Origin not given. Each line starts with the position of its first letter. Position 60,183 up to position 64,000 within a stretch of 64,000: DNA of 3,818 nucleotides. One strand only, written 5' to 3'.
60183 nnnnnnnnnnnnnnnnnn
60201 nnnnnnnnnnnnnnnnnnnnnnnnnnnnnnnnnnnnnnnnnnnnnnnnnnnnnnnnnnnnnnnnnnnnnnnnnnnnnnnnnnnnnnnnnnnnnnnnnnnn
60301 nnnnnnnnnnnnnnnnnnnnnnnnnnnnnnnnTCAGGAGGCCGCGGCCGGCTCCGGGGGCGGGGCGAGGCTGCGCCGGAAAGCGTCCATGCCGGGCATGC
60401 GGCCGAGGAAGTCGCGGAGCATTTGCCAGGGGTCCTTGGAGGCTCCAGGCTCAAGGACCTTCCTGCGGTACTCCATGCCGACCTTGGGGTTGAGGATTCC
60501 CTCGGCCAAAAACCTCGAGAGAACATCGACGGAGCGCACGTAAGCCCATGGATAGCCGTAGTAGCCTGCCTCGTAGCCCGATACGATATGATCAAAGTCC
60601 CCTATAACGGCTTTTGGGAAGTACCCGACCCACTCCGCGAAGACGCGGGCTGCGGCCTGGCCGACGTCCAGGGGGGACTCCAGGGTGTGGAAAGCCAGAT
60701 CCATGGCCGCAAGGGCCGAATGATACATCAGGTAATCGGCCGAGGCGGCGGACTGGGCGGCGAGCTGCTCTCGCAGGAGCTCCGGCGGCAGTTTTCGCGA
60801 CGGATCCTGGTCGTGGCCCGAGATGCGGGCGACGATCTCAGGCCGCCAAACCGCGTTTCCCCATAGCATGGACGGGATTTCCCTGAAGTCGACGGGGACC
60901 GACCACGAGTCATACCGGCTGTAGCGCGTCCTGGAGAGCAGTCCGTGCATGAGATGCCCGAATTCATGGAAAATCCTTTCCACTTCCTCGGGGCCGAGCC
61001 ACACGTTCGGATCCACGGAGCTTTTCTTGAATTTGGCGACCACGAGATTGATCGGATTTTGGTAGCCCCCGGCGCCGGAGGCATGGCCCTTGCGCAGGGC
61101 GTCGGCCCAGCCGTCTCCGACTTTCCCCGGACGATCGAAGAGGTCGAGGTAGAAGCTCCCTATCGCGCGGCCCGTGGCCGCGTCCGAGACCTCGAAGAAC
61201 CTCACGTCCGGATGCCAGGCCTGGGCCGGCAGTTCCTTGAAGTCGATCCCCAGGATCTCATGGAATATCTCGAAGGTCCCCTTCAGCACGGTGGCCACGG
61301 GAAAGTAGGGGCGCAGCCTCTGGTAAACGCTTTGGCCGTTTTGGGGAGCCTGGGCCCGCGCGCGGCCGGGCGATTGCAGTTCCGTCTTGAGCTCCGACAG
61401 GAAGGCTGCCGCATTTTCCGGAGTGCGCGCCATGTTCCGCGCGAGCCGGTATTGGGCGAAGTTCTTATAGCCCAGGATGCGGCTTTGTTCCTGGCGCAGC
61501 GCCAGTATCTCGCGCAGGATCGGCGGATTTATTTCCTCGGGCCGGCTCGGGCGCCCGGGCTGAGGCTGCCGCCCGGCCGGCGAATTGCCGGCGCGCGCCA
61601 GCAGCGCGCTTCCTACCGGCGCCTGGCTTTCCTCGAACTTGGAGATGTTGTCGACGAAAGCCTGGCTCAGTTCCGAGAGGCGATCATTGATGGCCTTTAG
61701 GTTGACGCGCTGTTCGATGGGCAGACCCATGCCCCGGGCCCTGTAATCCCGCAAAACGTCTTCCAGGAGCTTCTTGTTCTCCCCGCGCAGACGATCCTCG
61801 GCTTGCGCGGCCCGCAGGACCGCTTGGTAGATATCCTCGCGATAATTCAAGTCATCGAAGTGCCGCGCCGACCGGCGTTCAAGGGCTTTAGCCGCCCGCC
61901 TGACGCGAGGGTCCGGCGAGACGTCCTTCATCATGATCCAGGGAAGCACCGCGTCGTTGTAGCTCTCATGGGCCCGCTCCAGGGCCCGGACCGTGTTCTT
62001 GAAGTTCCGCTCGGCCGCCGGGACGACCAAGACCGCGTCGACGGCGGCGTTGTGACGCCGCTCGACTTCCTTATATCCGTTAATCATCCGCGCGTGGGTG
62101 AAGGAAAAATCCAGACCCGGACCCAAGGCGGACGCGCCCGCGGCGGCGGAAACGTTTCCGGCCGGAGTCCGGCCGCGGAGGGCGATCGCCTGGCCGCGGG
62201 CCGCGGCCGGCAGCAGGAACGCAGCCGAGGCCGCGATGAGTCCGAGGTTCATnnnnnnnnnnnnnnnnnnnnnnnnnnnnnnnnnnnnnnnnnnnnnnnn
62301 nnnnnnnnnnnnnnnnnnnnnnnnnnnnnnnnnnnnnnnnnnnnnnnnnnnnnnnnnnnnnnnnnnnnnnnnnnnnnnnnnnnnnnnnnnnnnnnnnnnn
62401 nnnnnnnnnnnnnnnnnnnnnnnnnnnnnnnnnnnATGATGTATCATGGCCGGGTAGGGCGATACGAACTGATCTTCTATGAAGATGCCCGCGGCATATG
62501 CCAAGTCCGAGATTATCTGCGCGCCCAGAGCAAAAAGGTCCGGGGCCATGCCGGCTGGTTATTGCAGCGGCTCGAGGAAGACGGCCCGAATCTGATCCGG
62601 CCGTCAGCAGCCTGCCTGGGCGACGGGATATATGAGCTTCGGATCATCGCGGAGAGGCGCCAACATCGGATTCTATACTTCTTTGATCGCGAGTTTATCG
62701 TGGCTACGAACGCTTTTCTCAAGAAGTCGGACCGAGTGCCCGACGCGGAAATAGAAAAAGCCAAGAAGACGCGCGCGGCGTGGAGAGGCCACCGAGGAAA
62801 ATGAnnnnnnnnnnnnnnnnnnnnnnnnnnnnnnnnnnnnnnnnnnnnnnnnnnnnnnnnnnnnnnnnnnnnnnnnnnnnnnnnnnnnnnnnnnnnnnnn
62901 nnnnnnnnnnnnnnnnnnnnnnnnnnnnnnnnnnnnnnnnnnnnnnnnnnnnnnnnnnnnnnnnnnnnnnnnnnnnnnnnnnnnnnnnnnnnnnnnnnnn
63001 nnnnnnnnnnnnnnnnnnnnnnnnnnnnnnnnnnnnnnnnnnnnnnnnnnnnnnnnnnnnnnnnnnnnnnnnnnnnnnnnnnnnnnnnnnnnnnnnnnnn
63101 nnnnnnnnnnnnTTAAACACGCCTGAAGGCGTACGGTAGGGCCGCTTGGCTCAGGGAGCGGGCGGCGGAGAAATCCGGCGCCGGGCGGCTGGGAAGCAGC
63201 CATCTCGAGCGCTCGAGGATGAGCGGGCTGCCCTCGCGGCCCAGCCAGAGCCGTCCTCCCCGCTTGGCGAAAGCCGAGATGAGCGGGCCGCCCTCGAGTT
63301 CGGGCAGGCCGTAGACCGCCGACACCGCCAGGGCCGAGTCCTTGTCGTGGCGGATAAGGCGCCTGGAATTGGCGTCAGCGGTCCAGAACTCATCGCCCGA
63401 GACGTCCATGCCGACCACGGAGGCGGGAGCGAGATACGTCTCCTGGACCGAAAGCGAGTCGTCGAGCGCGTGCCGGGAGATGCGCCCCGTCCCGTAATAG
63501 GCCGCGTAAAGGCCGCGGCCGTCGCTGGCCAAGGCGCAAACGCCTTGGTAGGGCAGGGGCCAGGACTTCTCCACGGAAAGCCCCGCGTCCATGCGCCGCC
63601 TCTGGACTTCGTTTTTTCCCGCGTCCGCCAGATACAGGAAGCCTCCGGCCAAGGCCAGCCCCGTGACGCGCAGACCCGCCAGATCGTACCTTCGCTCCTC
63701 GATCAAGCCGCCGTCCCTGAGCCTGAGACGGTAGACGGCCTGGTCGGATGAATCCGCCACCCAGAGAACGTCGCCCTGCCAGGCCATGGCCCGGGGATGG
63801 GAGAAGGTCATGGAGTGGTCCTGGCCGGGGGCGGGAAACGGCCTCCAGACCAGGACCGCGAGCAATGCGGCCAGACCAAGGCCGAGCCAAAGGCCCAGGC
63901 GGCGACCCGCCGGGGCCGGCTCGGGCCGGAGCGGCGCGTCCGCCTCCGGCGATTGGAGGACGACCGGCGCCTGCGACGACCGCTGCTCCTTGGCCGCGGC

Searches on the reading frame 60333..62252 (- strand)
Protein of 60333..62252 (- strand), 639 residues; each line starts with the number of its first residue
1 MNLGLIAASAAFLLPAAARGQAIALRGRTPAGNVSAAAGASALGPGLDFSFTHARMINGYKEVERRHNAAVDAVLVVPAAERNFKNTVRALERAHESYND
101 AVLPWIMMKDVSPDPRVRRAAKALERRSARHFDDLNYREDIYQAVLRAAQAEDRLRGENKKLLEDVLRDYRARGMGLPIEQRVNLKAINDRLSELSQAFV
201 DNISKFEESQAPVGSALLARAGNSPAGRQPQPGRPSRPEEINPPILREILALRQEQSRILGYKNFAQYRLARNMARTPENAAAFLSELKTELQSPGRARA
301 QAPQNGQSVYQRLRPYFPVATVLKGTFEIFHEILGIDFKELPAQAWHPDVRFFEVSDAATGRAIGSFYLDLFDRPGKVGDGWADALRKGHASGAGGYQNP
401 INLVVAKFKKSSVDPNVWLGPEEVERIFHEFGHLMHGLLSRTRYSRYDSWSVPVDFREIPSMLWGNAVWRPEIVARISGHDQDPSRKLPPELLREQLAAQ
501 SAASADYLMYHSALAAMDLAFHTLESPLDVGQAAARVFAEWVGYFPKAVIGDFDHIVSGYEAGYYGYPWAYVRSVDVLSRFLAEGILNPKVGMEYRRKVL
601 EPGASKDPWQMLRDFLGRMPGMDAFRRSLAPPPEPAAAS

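Call 10: search_protein_families(library=pfam, proteins=[window:60333-62252:-], max_evalue=0.01)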
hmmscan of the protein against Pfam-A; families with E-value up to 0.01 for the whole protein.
window:60333-62252:- (639 aa): 1 family
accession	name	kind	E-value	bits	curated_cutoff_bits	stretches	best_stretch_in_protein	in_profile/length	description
PF01432.26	Peptidase_M3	-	3.8e-84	284.1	27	1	242-629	31-455/457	Peptidase family M3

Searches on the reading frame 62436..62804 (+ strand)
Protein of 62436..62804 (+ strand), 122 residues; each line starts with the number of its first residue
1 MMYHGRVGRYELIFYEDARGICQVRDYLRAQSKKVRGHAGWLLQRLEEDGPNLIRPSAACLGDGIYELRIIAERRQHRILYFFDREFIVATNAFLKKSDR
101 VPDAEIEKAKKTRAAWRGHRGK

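Call 10: search_protein_families(library=pfam, proteins=[window:62436-62804:+], max_evalue=0.01)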
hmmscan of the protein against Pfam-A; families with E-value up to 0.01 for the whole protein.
window:62436-62804:+ (122 aa): 1 family
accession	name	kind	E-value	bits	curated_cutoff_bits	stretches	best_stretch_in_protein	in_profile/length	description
PF05973.20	Gp49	-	4.7e-18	65.5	23.9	1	26-111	1-87/90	Phage derived protein Gp49-like (DUF891)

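Call 45: find_homologous_proteins(query=window:62436-62804:+, max_evalue=1e-8)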
Query window:62436-62804:+ (122 aa): 24 proteins with E <= 1e-8 among 28 candidates.
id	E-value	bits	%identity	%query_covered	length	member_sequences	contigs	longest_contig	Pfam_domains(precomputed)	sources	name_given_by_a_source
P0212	3.4e-76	271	100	99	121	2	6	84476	PF05973.21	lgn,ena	-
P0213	9.8e-45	170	67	98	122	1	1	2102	PF05973.21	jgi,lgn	-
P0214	3.4e-44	168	69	91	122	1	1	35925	PF05973.21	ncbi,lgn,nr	ncbi:MAG: type II toxin-antitoxin system RelE/ParE family toxin [Elusimicrobia bacterium]|nr:type II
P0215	3.9e-44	168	67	100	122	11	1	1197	PF05973.21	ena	-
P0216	1.1e-43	166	67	96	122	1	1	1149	PF05973.21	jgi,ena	-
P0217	4.1e-40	155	62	93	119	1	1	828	PF05973.21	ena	-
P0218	4.4e-39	151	65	89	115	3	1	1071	PF05973.21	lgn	-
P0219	5.0e-39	151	62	97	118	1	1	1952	PF05973.21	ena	-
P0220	2.0e-37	146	67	86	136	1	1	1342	PF05973.21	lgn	-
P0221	2.2e-37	146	69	87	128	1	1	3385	PF05973.21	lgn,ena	-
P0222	3.4e-37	145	67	88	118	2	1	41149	PF05973.21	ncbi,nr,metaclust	ncbi:MAG: hypothetical protein A2X36_07950 [Elusimicrobia bacterium GWA2_69_24]|nr:MAG: hypothetical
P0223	4.5e-37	145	65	88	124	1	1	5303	PF05973.21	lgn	-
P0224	6.2e-37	144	64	88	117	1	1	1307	PF05973.21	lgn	-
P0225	9.3e-37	144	67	88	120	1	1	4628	PF05973.21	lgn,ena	-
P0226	2.4e-36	142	66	88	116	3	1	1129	PF05973.21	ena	-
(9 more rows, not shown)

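Call 47: find_encoding_contigs(protein=P0214, flank=10000, max_places=2)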
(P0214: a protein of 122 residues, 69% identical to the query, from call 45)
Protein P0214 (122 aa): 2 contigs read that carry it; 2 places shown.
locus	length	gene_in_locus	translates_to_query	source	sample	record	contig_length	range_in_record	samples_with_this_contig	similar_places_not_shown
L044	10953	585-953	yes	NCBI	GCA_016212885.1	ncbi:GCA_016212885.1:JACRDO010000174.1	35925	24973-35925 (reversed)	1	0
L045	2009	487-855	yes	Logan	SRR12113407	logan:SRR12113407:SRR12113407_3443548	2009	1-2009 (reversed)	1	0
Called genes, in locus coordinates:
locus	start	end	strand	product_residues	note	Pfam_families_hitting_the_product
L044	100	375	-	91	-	PF10387:DUF2442 (weak)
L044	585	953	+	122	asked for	PF05973:Gp49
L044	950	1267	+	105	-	PF13560:HTH_31 (weak), PF01381:HTH_3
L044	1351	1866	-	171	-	PF13527:Acetyltransf_9, PF00583:Acetyltransf_1 (weak)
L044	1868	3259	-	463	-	PF07994:NAD_binding_5, PF01658:Inos-1-P_synth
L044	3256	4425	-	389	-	PF01066:CDP-OH_P_transf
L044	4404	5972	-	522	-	PF01408:GFO_IDH_MocA, PF02894:GFO_IDH_MocA_C, PF22725:GFO_IDH_MocA_C3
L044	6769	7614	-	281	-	-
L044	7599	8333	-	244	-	PF12804:NTP_transf_3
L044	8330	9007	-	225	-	PF00702:Hydrolase, PF13419:HAD_2, PF13242:Hydrolase_like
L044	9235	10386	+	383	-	PF11104:PilM_2, PF06723:MreB_Mbl (weak), PF14450:FtsA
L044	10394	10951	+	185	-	PF05137:PilN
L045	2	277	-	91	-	PF10387:DUF2442 (weak)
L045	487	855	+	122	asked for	PF05973:Gp49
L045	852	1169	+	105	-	PF13560:HTH_31 (weak), PF01381:HTH_3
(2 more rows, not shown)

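Call 48: find_encoding_contigs(protein=P0213, flank=3000, max_places=2)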
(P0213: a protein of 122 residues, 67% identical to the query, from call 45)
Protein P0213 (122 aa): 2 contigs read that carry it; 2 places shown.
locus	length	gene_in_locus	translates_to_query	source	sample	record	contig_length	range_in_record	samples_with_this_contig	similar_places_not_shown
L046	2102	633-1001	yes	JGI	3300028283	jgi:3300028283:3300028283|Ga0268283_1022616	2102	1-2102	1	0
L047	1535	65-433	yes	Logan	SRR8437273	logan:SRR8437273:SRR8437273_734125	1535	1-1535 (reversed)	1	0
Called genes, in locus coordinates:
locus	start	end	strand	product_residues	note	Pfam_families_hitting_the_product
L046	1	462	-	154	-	?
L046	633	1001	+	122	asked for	PF05973:Gp49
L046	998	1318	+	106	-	PF13744:HTH_37 (weak), PF13560:HTH_31, PF01381:HTH_3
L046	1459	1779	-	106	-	PF06865:Ppnp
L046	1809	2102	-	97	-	?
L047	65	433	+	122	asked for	PF05973:Gp49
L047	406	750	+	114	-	PF13744:HTH_37 (weak), PF13560:HTH_31, PF01381:HTH_3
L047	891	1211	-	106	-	PF06865:Ppnp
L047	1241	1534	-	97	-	?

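Call 49: find_encoding_contigs(protein=P0222, flank=10000, max_places=2)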
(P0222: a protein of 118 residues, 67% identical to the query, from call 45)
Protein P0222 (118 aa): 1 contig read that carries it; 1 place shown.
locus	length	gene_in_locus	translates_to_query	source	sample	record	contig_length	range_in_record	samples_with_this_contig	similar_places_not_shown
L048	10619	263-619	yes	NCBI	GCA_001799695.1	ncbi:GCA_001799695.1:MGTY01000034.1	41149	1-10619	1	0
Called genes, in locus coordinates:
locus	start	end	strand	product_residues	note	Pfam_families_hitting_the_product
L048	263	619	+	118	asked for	PF05973:Gp49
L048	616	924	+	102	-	PF01381:HTH_3, PF13560:HTH_31 (weak)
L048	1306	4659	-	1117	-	PF00675:Peptidase_M16, PF05193:Peptidase_M16_C, PF00675:Peptidase_M16 (weak), PF05193:Peptidase_M16_C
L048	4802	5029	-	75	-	-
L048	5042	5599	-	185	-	PF14343:PrcB_C (weak)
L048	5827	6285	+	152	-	PF00027:cNMP_binding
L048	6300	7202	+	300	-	PF00132:Hexapep (weak)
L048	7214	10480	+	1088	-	PF00930:DPPIV_N (faint), PF26549:Tricorn_N, PF07676:PD40, PF26550:Tricorn_2nd, PF25174:Beta-prop_THOC3, PF14684:Tricorn_C1, PF14685:PDZ_Tricorn, PF03572:Peptidase_S41, +2 more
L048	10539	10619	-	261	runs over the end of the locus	PF00149:Metallophos, PF12850:Metallophos_2 (faint)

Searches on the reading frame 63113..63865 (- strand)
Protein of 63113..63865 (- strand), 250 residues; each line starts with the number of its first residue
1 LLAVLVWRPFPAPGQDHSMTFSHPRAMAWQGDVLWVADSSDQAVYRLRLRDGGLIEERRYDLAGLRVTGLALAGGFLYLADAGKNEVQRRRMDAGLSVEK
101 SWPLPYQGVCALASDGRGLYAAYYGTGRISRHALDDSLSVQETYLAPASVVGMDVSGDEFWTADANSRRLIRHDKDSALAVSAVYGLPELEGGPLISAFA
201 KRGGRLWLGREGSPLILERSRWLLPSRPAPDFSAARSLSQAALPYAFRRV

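Call 10: search_protein_families(library=pfam, proteins=[window:63113-63865:-], max_evalue=0.01)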
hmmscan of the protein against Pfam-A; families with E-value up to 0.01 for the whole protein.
window:63113-63865:- (250 aa): 1 family
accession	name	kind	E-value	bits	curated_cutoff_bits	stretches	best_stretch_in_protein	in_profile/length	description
PF01436.27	NHL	-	0.00015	22.1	20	0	68-88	5-26/28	NHL repeat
